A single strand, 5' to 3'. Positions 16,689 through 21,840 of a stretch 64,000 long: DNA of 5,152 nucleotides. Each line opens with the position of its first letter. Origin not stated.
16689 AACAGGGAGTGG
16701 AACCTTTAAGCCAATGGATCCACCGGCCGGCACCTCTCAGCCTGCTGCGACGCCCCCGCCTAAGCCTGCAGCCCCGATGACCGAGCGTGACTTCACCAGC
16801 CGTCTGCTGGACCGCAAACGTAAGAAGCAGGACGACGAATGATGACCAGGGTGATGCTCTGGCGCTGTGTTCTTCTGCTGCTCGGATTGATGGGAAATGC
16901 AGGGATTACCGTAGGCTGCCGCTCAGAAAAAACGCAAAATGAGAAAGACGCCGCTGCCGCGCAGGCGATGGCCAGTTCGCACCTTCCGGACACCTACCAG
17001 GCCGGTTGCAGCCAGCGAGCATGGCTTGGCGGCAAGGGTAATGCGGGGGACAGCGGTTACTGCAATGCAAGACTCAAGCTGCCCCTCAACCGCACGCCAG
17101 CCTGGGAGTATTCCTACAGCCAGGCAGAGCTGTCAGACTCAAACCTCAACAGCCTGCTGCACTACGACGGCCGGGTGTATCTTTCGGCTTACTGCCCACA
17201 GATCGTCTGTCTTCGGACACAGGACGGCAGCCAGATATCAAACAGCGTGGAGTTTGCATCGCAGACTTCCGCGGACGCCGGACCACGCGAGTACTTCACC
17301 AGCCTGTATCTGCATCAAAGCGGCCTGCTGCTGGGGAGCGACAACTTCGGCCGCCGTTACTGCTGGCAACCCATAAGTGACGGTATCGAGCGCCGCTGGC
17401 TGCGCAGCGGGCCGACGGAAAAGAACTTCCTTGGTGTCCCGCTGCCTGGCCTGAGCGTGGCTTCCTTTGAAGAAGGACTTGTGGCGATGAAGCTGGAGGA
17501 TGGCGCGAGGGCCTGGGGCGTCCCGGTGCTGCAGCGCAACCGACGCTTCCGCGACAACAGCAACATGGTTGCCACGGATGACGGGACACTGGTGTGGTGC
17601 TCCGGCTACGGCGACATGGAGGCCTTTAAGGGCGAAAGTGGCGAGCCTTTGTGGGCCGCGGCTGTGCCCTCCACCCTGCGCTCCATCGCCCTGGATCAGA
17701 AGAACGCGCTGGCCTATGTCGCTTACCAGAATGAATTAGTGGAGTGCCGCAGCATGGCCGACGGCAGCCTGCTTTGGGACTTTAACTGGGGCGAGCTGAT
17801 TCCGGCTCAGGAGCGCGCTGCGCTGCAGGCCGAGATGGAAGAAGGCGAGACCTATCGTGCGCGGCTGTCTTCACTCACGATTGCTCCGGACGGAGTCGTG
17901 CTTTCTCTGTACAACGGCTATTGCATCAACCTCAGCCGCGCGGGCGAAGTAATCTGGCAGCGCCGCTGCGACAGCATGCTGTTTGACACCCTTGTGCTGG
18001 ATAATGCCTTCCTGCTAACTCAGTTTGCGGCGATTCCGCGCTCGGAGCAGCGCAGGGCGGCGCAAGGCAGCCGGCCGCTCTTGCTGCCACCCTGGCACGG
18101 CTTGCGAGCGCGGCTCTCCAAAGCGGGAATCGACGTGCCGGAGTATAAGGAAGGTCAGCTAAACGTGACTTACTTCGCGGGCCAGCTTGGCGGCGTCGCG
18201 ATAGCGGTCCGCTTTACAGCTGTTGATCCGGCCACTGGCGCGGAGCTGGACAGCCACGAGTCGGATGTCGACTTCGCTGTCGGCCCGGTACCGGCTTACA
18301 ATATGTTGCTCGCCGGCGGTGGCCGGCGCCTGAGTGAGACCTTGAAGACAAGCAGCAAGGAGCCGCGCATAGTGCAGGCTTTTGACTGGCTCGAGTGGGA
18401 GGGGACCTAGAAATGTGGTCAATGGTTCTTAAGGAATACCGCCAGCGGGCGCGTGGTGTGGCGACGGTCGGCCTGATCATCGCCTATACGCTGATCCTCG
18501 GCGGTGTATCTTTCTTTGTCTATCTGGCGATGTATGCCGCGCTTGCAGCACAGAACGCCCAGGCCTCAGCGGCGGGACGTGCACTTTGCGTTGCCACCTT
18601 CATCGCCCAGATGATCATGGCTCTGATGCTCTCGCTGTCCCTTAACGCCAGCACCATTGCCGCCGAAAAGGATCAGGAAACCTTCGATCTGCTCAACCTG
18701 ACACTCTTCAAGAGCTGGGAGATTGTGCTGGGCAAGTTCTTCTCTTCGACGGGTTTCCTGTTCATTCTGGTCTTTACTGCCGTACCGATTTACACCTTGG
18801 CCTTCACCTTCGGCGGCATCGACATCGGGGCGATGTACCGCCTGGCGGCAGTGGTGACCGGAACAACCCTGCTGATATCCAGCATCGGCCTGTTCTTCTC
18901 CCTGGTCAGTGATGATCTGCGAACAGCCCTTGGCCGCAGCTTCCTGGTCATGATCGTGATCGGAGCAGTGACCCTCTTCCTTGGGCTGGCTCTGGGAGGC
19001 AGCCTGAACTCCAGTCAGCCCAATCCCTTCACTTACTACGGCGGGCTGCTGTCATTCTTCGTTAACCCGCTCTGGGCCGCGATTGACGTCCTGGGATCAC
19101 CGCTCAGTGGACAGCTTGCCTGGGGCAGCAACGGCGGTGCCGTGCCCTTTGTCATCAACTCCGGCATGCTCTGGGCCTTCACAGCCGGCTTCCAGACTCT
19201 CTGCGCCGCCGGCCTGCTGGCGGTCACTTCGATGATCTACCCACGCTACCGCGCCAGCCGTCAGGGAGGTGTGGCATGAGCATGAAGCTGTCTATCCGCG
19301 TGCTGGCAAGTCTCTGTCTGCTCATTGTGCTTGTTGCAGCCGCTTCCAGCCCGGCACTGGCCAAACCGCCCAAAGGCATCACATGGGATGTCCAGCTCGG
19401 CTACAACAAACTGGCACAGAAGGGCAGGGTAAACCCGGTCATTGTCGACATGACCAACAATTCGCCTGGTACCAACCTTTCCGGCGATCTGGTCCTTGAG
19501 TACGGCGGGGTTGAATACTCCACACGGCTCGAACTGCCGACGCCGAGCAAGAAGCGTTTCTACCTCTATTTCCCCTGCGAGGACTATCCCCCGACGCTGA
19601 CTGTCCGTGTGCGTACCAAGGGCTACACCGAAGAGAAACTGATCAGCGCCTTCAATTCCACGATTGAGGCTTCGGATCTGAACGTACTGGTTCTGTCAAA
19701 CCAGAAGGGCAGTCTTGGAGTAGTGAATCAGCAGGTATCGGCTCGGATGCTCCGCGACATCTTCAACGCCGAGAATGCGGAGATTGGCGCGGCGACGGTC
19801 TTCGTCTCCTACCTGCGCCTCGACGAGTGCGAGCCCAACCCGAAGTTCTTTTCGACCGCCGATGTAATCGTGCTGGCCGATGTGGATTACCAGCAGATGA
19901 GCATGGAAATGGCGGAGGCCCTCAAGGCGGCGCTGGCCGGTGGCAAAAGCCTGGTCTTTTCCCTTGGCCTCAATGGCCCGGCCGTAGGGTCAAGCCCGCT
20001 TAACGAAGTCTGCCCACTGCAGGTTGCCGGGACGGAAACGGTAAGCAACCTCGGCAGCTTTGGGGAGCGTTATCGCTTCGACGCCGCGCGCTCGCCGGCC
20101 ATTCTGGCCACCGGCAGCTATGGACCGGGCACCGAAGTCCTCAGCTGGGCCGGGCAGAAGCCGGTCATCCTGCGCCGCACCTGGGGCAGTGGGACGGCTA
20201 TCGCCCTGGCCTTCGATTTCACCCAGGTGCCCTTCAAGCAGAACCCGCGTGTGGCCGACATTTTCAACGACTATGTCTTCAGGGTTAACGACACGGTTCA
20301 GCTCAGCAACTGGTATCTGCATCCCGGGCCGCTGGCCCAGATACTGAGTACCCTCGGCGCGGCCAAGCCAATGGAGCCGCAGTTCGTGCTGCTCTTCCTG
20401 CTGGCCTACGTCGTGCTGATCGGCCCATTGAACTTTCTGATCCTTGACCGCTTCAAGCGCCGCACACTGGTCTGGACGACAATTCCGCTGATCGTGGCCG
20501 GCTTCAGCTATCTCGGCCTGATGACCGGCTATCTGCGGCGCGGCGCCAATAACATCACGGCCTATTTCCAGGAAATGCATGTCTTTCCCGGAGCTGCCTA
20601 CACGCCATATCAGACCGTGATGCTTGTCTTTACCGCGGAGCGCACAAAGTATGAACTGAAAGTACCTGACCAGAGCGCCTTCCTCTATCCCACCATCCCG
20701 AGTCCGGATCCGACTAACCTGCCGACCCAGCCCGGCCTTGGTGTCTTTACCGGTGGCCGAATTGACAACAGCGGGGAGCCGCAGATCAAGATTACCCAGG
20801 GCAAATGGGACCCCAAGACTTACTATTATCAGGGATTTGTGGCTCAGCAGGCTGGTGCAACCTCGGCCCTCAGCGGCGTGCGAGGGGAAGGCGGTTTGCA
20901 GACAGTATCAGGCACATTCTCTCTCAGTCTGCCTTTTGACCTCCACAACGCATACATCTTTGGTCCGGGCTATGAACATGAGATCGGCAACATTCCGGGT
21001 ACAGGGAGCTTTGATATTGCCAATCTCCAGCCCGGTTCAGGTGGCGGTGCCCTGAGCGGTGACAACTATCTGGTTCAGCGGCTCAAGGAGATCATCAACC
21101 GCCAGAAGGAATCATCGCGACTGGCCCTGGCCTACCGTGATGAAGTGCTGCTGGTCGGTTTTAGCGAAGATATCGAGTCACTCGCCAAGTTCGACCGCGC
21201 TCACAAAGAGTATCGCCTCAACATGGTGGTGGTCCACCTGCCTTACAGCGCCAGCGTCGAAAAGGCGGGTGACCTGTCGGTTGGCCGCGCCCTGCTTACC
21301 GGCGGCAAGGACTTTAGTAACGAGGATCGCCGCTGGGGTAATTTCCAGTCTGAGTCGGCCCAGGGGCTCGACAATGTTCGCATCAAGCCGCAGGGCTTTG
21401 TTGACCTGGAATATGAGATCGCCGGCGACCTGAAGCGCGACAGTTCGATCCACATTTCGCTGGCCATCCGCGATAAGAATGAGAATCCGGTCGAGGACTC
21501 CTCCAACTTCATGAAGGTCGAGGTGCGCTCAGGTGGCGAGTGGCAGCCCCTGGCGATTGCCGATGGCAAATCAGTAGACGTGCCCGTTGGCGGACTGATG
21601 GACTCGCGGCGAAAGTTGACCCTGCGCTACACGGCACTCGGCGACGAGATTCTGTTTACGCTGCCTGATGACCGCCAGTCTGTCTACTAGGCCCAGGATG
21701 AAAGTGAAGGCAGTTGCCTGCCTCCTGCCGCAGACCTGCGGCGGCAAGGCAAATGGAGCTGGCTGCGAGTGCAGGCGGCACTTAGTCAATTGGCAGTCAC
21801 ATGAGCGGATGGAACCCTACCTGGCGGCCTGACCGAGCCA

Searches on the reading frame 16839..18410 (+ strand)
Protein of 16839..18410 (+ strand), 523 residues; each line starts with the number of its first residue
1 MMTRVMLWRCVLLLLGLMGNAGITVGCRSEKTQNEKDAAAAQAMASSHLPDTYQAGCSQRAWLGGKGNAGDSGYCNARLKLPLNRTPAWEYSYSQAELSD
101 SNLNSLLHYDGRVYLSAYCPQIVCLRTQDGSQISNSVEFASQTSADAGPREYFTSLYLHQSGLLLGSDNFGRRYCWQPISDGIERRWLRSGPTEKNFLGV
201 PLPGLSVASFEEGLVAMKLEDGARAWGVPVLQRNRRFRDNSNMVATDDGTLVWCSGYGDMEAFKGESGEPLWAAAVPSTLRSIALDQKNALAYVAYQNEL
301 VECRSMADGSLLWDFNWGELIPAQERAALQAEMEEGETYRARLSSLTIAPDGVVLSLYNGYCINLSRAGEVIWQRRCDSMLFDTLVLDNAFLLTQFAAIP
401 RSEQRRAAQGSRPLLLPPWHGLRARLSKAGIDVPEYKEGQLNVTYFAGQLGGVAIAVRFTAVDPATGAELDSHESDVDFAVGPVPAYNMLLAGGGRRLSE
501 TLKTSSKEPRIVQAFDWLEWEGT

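Call 47: search_protein_families(library=pfam, proteins=[window:16839-18410:+], max_evalue=0.0001)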
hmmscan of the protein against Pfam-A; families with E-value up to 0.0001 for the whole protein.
window:16839-18410:+ (523 aa): 2 families
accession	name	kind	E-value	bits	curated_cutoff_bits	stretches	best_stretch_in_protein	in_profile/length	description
PF13360.13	PQQ_2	-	1.8e-10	41.3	27.6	1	214-375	4-144/233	Outer membrane protein assembly factor BamB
PF13570.13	Beta-prop_ACSF4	-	2.5e-05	24.3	133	0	344-388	179-223/329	Beta-alanine-activating enzyme, beta-propeller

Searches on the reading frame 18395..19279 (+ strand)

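Call 47: search_protein_families(library=pfam, proteins=[window:18395-19279:+], max_evalue=0.0001)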
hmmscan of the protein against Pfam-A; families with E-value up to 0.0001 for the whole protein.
window:18395-19279:+ (294 aa): 1 family
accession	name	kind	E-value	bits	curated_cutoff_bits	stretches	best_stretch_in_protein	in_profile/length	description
PF12698.13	ABC2_membrane_3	-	5.9e-05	22.8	31.6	1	67-266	161-341/347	ABC-2 family transporter protein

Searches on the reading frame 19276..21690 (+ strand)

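Call 47: search_protein_families(library=pfam, proteins=[window:19276-21690:+], max_evalue=0.0001)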
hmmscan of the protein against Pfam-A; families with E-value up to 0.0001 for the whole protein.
window:19276-21690:+ (804 aa): 1 family
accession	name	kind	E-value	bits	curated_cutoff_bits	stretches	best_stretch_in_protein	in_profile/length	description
PF24157.1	DUF7408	-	2.1e-05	25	27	1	163-323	6-164/174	Domain of unknown function (DUF7408)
